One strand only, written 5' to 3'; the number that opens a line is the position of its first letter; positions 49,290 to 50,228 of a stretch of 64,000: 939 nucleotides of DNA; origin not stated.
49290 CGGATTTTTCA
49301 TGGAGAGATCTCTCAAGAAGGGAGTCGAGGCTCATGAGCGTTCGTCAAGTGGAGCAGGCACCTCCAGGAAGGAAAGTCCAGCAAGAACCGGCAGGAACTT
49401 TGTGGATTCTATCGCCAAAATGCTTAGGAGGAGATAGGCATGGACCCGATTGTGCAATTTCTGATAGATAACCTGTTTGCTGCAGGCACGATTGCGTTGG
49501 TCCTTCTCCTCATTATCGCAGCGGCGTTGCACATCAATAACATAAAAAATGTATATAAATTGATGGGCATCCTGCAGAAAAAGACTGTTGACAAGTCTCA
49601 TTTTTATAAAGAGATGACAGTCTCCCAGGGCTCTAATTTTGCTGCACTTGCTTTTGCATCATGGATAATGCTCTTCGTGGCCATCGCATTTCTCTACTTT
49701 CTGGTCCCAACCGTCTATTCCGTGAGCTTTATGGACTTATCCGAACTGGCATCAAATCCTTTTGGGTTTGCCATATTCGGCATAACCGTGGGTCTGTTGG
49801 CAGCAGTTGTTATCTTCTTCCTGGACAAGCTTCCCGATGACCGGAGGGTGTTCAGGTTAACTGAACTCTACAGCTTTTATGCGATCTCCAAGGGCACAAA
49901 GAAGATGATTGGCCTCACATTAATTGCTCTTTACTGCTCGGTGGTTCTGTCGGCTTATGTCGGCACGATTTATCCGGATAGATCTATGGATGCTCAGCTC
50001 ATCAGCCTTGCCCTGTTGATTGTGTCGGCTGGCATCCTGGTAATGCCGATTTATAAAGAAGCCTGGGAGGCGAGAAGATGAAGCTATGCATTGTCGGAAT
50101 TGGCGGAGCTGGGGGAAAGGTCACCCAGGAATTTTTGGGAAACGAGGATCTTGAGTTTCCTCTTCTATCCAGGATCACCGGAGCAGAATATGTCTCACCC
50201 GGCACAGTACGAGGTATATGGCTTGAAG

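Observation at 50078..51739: Tubulin-superfamily protein with tubulin-like rather than FtsZ-like spacing, no recognisable T7 catalytic loop, and a ~250-aa novel C-terminal half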

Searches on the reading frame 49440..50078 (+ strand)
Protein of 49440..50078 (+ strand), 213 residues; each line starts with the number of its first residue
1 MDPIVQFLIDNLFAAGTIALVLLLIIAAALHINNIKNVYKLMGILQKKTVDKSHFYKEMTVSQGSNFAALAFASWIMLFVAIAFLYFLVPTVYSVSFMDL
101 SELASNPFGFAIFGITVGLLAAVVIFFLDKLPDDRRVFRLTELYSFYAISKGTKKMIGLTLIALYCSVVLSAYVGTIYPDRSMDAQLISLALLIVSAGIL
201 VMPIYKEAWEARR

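Call 4: search_protein_families(library=pfam, proteins=[window:49440-50078:+], max_evalue=0.01)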
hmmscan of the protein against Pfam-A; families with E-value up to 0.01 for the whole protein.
window:49440-50078:+ (213 aa): 0 families

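Call 7: search_protein_families(library=ncbifam, proteins=[window:49440-50078:+], max_evalue=0.01)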
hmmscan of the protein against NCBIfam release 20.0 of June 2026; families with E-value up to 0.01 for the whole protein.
window:49440-50078:+ (213 aa): 0 families

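Call 56: search_protein_families(library=pfam, proteins=[window:49440-50078:+], max_evalue=10)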
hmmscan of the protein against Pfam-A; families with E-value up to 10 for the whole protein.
window:49440-50078:+ (213 aa): 1 family
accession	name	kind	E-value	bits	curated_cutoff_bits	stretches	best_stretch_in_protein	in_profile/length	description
PF07332.16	Phage_holin_3_6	-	0.023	15.2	28.4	1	67-127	37-89/116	Putative Actinobacterial Holin-X, holin superfamily III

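Call 65: search_protein_families(library=padloc, proteins=[window:49440-50078:+], max_evalue=0.01)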
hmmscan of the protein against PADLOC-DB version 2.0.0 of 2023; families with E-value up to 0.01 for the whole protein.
window:49440-50078:+ (213 aa): 0 families

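Call 66: search_protein_families(library=phrogs, proteins=[window:49440-50078:+], max_evalue=0.01)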
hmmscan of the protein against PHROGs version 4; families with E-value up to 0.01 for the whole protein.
window:49440-50078:+ (213 aa): 1 family
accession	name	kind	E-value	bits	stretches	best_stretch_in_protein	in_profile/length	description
phrog_27834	-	unknown function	0.0018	19.4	1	156-210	17-71/77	-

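Call 79: search_solved_structures(query=window:49440-50078:+, max_evalue=1)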
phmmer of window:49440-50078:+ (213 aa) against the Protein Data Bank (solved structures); distinct sequences matched with E-value up to 1: 0.
